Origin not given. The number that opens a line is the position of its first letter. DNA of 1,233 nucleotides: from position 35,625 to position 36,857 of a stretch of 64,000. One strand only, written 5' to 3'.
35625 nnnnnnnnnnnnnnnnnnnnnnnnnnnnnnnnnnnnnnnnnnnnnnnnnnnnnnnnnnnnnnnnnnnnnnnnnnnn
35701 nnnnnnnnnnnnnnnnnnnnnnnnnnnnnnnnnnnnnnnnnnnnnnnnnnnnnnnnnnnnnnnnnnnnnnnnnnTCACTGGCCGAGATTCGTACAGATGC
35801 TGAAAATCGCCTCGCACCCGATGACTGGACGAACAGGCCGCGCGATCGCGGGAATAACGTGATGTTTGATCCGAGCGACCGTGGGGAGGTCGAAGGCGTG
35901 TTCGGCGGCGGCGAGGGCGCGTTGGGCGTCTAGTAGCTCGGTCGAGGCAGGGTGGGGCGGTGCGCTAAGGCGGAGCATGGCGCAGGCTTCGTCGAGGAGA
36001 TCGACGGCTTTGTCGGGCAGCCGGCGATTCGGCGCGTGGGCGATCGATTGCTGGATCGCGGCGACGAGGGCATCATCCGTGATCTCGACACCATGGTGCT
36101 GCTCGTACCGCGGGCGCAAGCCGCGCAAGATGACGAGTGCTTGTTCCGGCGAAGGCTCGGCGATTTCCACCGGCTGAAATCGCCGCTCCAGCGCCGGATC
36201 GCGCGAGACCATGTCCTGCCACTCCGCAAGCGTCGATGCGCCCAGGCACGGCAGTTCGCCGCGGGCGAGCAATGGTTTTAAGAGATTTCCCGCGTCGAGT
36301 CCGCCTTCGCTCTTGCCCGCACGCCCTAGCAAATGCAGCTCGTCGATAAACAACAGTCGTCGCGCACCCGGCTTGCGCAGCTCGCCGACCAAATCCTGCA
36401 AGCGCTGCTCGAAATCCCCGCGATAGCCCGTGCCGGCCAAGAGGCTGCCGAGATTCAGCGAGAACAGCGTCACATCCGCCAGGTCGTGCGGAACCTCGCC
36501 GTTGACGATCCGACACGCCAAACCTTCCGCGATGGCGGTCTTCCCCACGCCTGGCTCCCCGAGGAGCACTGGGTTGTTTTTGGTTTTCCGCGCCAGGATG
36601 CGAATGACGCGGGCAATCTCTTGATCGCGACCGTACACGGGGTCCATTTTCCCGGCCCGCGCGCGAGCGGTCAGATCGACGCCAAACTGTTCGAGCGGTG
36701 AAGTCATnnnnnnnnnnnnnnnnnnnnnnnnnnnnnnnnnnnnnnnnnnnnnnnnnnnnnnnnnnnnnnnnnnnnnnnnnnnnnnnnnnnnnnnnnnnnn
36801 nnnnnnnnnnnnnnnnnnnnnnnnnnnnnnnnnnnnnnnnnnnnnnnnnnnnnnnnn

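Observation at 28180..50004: Type IV filament machine hard-linked to a mini-Clp ATPase, secreted Ig protein, lipase-type toxin and immunity array: candidate new toxin-delivery system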

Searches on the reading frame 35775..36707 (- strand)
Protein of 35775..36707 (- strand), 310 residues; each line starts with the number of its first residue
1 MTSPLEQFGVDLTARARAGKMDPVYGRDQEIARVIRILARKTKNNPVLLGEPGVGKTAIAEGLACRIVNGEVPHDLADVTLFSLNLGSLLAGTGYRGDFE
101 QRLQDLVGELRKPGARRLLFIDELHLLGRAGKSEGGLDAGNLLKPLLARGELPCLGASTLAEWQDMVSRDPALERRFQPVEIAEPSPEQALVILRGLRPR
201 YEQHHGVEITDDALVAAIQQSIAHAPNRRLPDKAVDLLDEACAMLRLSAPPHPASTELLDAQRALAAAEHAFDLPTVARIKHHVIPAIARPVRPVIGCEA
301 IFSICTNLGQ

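Call 5: search_protein_families(library=pfam, max_evalue=0.01, proteins=[window:35775-36707:-])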
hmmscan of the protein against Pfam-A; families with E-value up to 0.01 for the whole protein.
window:35775-36707:- (310 aa): 7 families
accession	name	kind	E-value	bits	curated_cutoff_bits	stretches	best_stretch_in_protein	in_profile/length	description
PF17871.7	AAA_lid_9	-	1.5e-24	86.3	22.8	1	186-265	1-80/104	AAA lid domain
PF00004.35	AAA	-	9.6e-11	42.7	21.2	1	47-142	2-84/131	ATPase family associated with various cellular activities (AAA)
PF13191.12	AAA_16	-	6e-08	33.8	32.6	1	23-64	1-45/167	AAA ATPase domain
PF05621.17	TniB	-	4.4e-06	26.7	22.4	1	64-183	69-185/189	Bacterial TniB protein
PF13401.12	AAA_22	-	4.9e-05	24.1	27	1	41-131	3-97/130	AAA domain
PF20720.3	nSTAND3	-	0.00059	20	27.2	1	34-70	10-45/155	Novel STAND NTPase 3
PF05496.18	RuvB_N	-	0.0064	16.7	27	0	45-65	35-55/159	Holliday junction DNA helicase RuvB P-loop domain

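Call 8: search_protein_families(library=ncbifam, max_evalue=0.01, proteins=[window:35775-36707:-])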
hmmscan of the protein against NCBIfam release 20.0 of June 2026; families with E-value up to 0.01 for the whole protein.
window:35775-36707:- (310 aa): 13 families
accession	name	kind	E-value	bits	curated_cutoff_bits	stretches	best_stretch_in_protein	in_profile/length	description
TIGR03346.1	chaperone_ClpB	equivalog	1.1e-109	368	1232.1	1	4-260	155-411/853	ATP-dependent chaperone ClpB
TIGR03345.1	VI_ClpV1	equivalog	2.3e-100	337.2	884.95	1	2-269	167-434/852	type VI secretion system ATPase TssH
NF008118.0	PRK10865.1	equivalog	2.5e-94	316.8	1417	1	5-260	161-416/857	ATP-dependent chaperone ClpB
TIGR02639.1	ClpA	equivalog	9.1e-92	308.5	993.15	1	3-253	166-416/734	ATP-dependent Clp protease ATP-binding subunit ClpA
NF033606.1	heat_AAA_ClpK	exception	3.2e-84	283.4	1900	1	3-261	263-523/949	heat shock survival AAA family ATPase ClpK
NF033607.0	disagg_AAA_ClpG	exception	2.3e-82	277.3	1900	1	2-267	241-508/932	AAA family protein disaggregase ClpG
NF008263.0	PRK11034.1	equivalog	7.1e-80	268.9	1350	1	5-248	169-412/758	ATP-dependent Clp protease ATP-binding subunit ClpA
NF009882.0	PRK13341.1-3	equivalog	0.00029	19.1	1197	1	9-132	17-128/734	AAA family ATPase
NF009883.0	PRK13341.1-4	equivalog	0.0013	16.7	668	1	14-130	23-127/729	AAA family ATPase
NF040586.1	FxSxx_TPR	equivalog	0.0047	15.4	300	0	25-64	9-46/830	FxSxx-COOH system tetratricopeptide repeat protein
TIGR00635.1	ruvB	equivalog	0.0053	15.8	299.05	0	46-66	33-53/305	Holliday junction branch migration DNA helicase RuvB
NF038214.1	IS21_help_AAA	equivalog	0.007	16.1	200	0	42-72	89-119/232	IS21-like element helper ATPase IstB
NF000868.0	PRK00080.1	equivalog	0.0073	15.2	282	0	101-129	88-116/330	Holliday junction branch migration DNA helicase RuvB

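Call 9: find_encoding_contigs(protein=window:35775-36707:-, flank=10000, max_places=6)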
Protein window:35775-36707:- (310 aa): 5 contigs read that carry it; 5 places shown.
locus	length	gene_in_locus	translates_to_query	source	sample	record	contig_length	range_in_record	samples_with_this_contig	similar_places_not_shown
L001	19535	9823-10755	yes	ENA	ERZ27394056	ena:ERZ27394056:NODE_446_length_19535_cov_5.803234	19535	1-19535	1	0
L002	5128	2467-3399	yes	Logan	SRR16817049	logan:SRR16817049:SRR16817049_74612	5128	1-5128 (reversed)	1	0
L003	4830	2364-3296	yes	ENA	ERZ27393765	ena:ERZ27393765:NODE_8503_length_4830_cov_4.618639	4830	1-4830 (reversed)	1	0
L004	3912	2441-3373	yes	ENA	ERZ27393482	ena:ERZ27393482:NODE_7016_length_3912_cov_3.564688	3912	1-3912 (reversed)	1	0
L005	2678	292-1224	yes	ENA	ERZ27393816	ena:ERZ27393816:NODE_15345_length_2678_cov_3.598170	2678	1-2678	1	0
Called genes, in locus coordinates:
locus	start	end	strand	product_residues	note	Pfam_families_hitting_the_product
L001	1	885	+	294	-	?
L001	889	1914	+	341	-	PF00437:T2SSE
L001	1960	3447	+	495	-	-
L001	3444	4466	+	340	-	-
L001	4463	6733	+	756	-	PF00437:T2SSE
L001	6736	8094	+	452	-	PF00482:T2SSF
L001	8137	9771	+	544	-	PF00263:Secretin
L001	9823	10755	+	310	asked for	PF05621:TniB (faint), PF13191:AAA_16 (faint), PF23569:NBD_SMAX1 (weak), PF00004:AAA, PF17871:AAA_lid_9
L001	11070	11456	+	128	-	-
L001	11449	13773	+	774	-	PF16640:Big_3_5 (faint), PF17957:Big_7, PF00801:PKD (faint), PF19077:Big_13 (faint), PF22352:K319L-like_PKD (faint), PF07495:Y_Y_Y (faint), PF17957:Big_7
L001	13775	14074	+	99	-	-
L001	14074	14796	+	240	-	PF13276:HTH_21, PF00665:rve, PF24764:rva_4, PF13683:rve_3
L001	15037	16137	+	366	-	-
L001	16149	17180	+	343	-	PF13620:CarboxypepD_reg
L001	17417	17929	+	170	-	-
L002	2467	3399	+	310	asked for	PF05621:TniB (faint), PF13191:AAA_16 (faint), PF23569:NBD_SMAX1 (weak), PF00004:AAA, PF17871:AAA_lid_9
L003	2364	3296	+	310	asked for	PF05621:TniB (faint), PF13191:AAA_16 (faint), PF23569:NBD_SMAX1 (weak), PF00004:AAA, PF17871:AAA_lid_9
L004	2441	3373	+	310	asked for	PF05621:TniB (faint), PF13191:AAA_16 (faint), PF23569:NBD_SMAX1 (weak), PF00004:AAA, PF17871:AAA_lid_9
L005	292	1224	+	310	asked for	PF05621:TniB (faint), PF13191:AAA_16 (faint), PF23569:NBD_SMAX1 (weak), PF00004:AAA, PF17871:AAA_lid_9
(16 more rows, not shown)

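Call 10: find_homologous_proteins(query=window:35775-36707:-, max_evalue=1e-20)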
Query window:35775-36707:- (310 aa): 7944 proteins with E <= 1e-20 among 8000 candidates; the best 120 are listed.
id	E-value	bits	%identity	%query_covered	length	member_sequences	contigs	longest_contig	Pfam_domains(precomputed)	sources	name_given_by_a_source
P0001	2.9e-200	682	100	100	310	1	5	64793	PF00004.36,PF23569.2,PF17871.8,PF05621.18,PF13191.13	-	-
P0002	5.2e-154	530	83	98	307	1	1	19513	PF00004.36,PF13401.13,PF23569.2,PF17871.8,PF05621.18,PF13191.13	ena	-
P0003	5.1e-138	478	76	95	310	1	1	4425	PF00004.36,PF13401.13,PF23569.2,PF17871.8,PF05621.18,PF13191.13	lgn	-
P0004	9.3e-137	473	72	98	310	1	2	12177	PF00004.36,PF23569.2,PF17871.8,PF05621.18,PF13191.13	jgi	jgi:ATP-dependent Clp protease ATP-binding subunit ClpB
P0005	3.4e-136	472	72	98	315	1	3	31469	PF00004.36,PF13401.13,PF23569.2,PF17871.8,PF05621.18,PF13191.13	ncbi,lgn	-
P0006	7.9e-136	470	71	98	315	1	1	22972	PF00004.36,PF23569.2,PF17871.8,PF05621.18,PF13191.13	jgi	jgi:ATP-dependent Clp protease ATP-binding subunit ClpB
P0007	4.2e-134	465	74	95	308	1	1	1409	PF00004.36,PF13401.13,PF23569.2,PF17871.8,PF05621.18,PF13191.13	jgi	jgi:ATP-dependent Clp protease ATP-binding subunit ClpB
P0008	5.1e-134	464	72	99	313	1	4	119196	PF00004.36,PF13401.13,PF23569.2,PF17871.8,PF05621.18,PF13191.13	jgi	jgi:ATP-dependent Clp protease ATP-binding subunit ClpB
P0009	3.6e-133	462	71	98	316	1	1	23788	PF00004.36,PF13401.13,PF23569.2,PF17871.8,PF05621.18,PF13191.13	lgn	-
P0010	5.1e-133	461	76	93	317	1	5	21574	PF00004.36,PF13401.13,PF23569.2,PF17871.8,PF05621.18,PF13191.13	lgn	-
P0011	2.9e-131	455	70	99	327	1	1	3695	PF00004.36,PF13401.13,PF17871.8,PF05621.18,PF13191.13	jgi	jgi:ATP-dependent Clp protease ATP-binding subunit ClpA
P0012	4.9e-131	455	71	97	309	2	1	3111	PF00004.36,PF17871.8,PF05621.18,PF13191.13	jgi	jgi:ATP-dependent Clp protease ATP-binding subunit ClpA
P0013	4.0e-130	452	70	99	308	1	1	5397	PF00004.36,PF17871.8,PF05621.18,PF13191.13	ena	-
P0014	1.8e-129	450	71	97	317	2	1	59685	PF00004.36,PF13401.13,PF17871.8,PF07728.21,PF05621.18,PF13191.13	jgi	jgi:ATP-dependent Clp protease ATP-binding subunit ClpA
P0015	2.0e-129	449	70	98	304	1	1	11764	PF00004.36,PF23569.2,PF17871.8,PF05621.18,PF13191.13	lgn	-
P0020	2.0e-123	430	68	99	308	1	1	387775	PF00004.36,PF13401.13,PF17871.8,PF05621.18,PF13191.13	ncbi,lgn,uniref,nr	ncbi:AAA family ATPase [Opitutus sp. ER46]|uniref:AAA family ATPase n=1 Tax=Opitutus sp. ER46 TaxID=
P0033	2.3e-113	397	62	97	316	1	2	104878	PF00004.36,PF13401.13,PF17871.8,PF05621.18,PF13191.13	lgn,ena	-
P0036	6.1e-107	376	63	93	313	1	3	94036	PF00004.36,PF23569.2,PF17871.8,PF05621.18,PF13191.13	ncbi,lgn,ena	-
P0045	5.9e-95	336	59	92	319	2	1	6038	PF00004.36,PF17871.8,PF13191.13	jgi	jgi:ATP-dependent Clp protease ATP-binding subunit ClpB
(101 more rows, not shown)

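Call 11: find_encoding_contigs(protein=P0020, flank=10000, max_places=2)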
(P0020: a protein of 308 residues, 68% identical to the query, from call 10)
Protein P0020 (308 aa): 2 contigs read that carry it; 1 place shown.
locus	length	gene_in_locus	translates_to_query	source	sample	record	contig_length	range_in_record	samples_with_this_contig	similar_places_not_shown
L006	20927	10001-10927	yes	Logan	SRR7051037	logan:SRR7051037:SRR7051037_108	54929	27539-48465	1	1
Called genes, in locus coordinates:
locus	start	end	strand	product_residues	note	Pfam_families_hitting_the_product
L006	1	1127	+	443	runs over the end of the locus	-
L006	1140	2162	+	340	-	PF00437:T2SSE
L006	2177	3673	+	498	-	-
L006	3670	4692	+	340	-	-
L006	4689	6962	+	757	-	PF00437:T2SSE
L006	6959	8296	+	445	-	PF00482:T2SSF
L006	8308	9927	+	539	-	PF00263:Secretin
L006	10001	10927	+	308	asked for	PF05621:TniB (weak), PF13191:AAA_16, PF13401:AAA_22 (faint), PF00004:AAA, PF17871:AAA_lid_9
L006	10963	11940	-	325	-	PF03372:Exo_endo_phos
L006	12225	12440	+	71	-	-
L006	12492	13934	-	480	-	PF01938:TRAM (faint), PF05958:tRNA_U5-meth_tr, PF13649:Methyltransf_25 (weak), PF13847:Methyltransf_31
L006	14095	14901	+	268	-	PF22435:MRM3-like_sub_bind, PF08032:SpoU_sub_bind (weak), PF00588:SpoU_methylase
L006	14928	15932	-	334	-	PF01073:3Beta_HSD, PF01370:Epimerase, PF02719:Polysacc_synt_2, PF04321:RmlD_sub_bind, PF05368:NmrA, PF13460:NAD_binding_10, PF16363:GDP_Man_Dehyd, PF07993:NAD_binding_4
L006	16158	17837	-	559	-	PF00501:AMP-binding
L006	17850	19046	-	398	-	PF01612:DNA_pol_A_exo1, PF00570:HRDC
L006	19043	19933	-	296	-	PF00850:Hist_deacetyl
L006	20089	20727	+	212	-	PF06508:QueC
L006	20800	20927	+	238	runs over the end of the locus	PF13353:Fer4_12 (faint), PF04055:Radical_SAM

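Call 12: find_encoding_contigs(protein=P0008, flank=10000, max_places=2)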
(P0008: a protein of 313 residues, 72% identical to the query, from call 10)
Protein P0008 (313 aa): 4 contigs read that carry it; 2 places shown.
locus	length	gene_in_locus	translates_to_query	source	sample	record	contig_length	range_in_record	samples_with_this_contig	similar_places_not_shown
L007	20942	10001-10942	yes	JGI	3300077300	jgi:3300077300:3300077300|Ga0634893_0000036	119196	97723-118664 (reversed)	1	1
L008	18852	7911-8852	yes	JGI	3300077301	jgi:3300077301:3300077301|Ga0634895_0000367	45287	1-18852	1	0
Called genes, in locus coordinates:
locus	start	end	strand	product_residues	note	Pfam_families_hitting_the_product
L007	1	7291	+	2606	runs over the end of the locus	?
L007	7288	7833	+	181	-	-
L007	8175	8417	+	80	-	-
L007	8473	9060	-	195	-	PF01161:PBP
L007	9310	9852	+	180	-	PF00263:Secretin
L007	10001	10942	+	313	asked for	PF05621:TniB (weak), PF13191:AAA_16 (faint), PF23569:NBD_SMAX1 (weak), PF13401:AAA_22 (weak), PF00004:AAA, PF17871:AAA_lid_9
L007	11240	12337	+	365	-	PF00154:RecA_N, PF08423:Rad51, PF06745:ATPase (faint), PF21096:RecA_C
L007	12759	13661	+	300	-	PF00551:Formyl_trans_N, PF02911:Formyl_trans_C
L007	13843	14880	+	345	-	PF01073:3Beta_HSD (weak), PF01370:Epimerase, PF03435:Sacchrp_dh_NADP (faint), PF13460:NAD_binding_10 (weak), PF16363:GDP_Man_Dehyd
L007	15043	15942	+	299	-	-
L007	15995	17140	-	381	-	PF03739:LptF_LptG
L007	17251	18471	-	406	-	-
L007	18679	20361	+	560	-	PF06826:Asp-Al_Ex, PF02080:TrkA_C, PF06826:Asp-Al_Ex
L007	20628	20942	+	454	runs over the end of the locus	PF08238:Sel1 (faint)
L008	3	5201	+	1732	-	?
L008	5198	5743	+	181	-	-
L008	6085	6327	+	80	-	-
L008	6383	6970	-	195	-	PF01161:PBP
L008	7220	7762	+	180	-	PF00263:Secretin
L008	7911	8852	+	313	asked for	PF05621:TniB (weak), PF13191:AAA_16 (faint), PF23569:NBD_SMAX1 (weak), PF13401:AAA_22 (weak), PF00004:AAA, PF17871:AAA_lid_9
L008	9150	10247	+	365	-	PF00154:RecA_N, PF08423:Rad51, PF06745:ATPase (faint), PF21096:RecA_C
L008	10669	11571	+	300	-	PF00551:Formyl_trans_N, PF02911:Formyl_trans_C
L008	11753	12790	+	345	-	PF01073:3Beta_HSD (weak), PF01370:Epimerase, PF03435:Sacchrp_dh_NADP (faint), PF13460:NAD_binding_10 (weak), PF16363:GDP_Man_Dehyd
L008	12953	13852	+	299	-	-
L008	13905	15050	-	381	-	PF03739:LptF_LptG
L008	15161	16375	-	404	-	-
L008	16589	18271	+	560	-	PF06826:Asp-Al_Ex, PF02080:TrkA_C, PF06826:Asp-Al_Ex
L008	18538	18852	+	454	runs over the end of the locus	PF08238:Sel1 (faint)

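Call 13: find_encoding_contigs(protein=P0033, flank=10000, max_places=2)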
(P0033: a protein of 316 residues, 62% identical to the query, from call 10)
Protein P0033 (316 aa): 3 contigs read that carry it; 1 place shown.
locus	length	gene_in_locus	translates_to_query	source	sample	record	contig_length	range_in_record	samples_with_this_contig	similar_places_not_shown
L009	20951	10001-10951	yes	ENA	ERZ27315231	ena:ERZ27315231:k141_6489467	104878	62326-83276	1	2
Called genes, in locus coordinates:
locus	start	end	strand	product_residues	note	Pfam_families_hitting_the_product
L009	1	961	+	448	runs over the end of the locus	-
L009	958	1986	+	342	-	PF00437:T2SSE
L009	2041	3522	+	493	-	-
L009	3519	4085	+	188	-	-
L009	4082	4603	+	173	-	-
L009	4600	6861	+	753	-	PF00437:T2SSE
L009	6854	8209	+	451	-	PF00482:T2SSF (weak)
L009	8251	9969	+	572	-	PF00263:Secretin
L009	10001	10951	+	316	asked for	PF13191:AAA_16 (faint), PF05621:TniB (faint), PF00004:AAA, PF13401:AAA_22 (weak), PF17871:AAA_lid_9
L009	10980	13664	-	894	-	PF00176:SNF2-rel_dom, PF00271:Helicase_C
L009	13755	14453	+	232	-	-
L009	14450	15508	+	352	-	-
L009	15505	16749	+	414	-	PF03743:TrbI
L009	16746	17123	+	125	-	-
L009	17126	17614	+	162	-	-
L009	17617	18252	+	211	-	-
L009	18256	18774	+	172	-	-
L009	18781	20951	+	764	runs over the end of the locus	-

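Call 23: find_encoding_contigs(protein=P0036, flank=10000, max_places=1)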
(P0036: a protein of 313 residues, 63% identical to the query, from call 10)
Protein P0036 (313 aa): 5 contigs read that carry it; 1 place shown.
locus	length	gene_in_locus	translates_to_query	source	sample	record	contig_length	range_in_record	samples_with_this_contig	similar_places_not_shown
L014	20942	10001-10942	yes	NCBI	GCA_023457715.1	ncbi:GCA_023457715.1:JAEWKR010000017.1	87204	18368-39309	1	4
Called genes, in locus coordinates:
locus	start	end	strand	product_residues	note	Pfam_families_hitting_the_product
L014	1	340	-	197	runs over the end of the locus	PF13875:DUF4202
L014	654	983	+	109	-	PF03692:CxxCxxCC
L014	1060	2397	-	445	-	PF00994:MoCF_biosynth, PF18146:CinA_KH (weak), PF02464:CinA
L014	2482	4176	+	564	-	PF01541:GIY-YIG, PF02151:UVR (weak), PF08459:UvrC_RNaseH_dom, PF14520:HHH_5 (weak), PF12826:HHH_2 (weak)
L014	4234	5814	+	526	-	PF03629:SASA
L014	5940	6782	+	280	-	PF13431:TPR_17 (faint), PF07719:TPR_2 (faint)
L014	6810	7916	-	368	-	PF04055:Radical_SAM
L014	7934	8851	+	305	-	PF02634:FdhD-NarQ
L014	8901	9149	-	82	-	-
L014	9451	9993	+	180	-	PF00263:Secretin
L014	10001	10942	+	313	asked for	PF05621:TniB (weak), PF13191:AAA_16 (weak), PF23569:NBD_SMAX1 (weak), PF00004:AAA, PF17871:AAA_lid_9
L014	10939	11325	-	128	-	-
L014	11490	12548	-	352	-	PF00793:DAHP_synth_1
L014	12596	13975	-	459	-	-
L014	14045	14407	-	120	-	-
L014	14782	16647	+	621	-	-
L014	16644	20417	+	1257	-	PF18676:MBG_2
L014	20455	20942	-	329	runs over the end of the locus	PF00072:Response_reg, PF13690:CheX (faint)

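Call 24: find_encoding_contigs(protein=P0014, flank=10000, max_places=1)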
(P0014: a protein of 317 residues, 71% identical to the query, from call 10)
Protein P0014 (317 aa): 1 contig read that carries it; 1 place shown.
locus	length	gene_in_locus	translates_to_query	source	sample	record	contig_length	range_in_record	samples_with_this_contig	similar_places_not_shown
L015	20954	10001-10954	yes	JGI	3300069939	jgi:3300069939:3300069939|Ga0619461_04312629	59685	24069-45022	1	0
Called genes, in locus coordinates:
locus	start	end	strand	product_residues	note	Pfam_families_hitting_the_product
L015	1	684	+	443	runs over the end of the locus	-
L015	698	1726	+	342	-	PF00437:T2SSE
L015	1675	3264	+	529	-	-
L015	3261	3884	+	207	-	-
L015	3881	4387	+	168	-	-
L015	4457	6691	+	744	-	PF00437:T2SSE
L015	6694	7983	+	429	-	PF00482:T2SSF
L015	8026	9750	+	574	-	PF00263:Secretin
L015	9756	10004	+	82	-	-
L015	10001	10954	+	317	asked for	PF13191:AAA_16 (weak), PF05621:TniB (weak), PF07728:AAA_5 (faint), PF13401:AAA_22 (weak), PF00004:AAA, PF17871:AAA_lid_9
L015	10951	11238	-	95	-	-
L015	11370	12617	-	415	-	-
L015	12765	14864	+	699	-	-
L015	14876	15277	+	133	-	-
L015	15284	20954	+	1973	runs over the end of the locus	PF18887:MBG_3, PF18998:Flg_new_2, PF18887:MBG_3, PF22065:Cep192_D7 (faint), PF24507:Ig_CFAP65_4th (faint), PF18657:YDG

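Call 25: find_encoding_contigs(protein=P0005, flank=10000, max_places=1)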
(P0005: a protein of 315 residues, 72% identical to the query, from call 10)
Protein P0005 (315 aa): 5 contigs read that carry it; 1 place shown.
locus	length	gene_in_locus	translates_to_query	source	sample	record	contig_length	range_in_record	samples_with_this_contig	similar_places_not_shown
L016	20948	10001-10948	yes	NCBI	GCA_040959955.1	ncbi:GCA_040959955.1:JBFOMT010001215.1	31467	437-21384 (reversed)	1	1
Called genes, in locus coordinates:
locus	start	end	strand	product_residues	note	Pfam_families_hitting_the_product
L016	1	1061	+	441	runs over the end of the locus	-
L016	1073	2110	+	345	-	PF00437:T2SSE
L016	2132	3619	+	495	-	-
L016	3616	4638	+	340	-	-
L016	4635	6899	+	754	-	PF00437:T2SSE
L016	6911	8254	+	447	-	PF00482:T2SSF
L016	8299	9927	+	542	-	PF00263:Secretin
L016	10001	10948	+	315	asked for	PF05621:TniB (faint), PF13191:AAA_16, PF23569:NBD_SMAX1 (weak), PF13401:AAA_22 (weak), PF00004:AAA, PF17871:AAA_lid_9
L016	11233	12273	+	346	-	-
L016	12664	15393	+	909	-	PF22352:K319L-like_PKD (faint), PF17957:Big_7, PF07495:Y_Y_Y (faint), PF19077:Big_13 (faint), PF17957:Big_7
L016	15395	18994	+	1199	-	-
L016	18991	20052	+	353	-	-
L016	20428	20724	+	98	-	-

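Call 30: search_protein_families(library=pfam, max_evalue=0.01, proteins=[L016:15395-18994:+, L016:11233-12273:+, L016:18991-20052:+])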
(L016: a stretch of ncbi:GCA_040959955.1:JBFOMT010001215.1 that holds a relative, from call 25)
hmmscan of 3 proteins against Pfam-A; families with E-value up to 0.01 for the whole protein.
L016:15395-18994:+ (1199 aa): 1 family
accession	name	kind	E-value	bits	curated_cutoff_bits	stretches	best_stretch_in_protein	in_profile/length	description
PF05990.18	DUF900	-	0.00011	22.2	20.5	1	867-975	19-114/232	Alpha/beta hydrolase of unknown function (DUF900)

L016:11233-12273:+ (346 aa): 1 family
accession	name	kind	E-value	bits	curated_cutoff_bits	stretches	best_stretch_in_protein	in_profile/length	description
PF13226.11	DUF4034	-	0.0074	16.2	21.3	0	43-143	5-99/274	Domain of unknown function (DUF4034)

L016:18991-20052:+ (353 aa): 2 families
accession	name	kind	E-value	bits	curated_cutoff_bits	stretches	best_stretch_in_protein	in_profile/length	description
PF13620.12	CarboxypepD_reg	-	0.00018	22.2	32.3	1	97-165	4-64/82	Carboxypeptidase regulatory-like domain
PF13715.12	CarbopepD_reg_2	-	0.0032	17.9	32.2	1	116-164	11-59/88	CarboxypepD_reg-like domain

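Call 78: search_protein_families(library=pfam, max_evalue=5, proteins=[L009:3519-4085:+, L009:4082-4603:+, L015:3261-3884:+, L015:3881-4387:+])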
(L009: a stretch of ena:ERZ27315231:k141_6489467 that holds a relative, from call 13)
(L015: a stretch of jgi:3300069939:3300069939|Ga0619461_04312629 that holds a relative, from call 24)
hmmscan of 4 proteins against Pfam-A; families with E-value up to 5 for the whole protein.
L009:3519-4085:+ (188 aa): 0 families

L009:4082-4603:+ (173 aa): 0 families

L015:3261-3884:+ (207 aa): 1 family
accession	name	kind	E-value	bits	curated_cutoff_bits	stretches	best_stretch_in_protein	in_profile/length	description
PF02203.21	TarH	-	0.017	15.4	25.2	1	13-70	17-75/177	Tar ligand binding domain homologue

L015:3881-4387:+ (168 aa): 1 family
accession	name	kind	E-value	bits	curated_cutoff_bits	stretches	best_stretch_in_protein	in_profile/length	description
PF23893.1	Y4YQ_C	-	0.23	11.7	27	1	93-118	3-29/53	Uncharacterised protein Y4YQ C-terminal domain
